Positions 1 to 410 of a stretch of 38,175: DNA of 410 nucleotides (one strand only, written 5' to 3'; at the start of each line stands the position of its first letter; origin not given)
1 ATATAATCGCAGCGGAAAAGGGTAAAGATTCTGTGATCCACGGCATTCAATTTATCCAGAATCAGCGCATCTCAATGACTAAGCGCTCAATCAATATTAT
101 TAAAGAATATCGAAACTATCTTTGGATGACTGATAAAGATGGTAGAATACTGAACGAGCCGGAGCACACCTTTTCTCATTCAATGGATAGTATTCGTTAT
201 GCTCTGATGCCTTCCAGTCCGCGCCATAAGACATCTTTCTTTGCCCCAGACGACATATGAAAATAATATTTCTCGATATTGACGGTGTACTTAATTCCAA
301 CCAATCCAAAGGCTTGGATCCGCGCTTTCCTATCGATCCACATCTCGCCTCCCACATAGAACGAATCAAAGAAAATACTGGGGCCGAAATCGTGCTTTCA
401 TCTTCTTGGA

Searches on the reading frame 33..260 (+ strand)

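Call 18: search_protein_families(library=phrogs, proteins=[window:33-260:+], max_evalue=0.001)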
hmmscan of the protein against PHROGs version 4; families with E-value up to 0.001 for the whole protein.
window:33-260:+ (75 aa): 3 families
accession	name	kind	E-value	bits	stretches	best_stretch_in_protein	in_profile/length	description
phrog_6672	-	head and packaging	8.3e-16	58.8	1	2-69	69-137/145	terminase large subunit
phrog_5653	-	head and packaging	2.8e-14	54.3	1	3-67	122-186/199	terminase large subunit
phrog_18557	-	head and packaging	3.1e-06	28.2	1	15-70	27-83/88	terminase large subunit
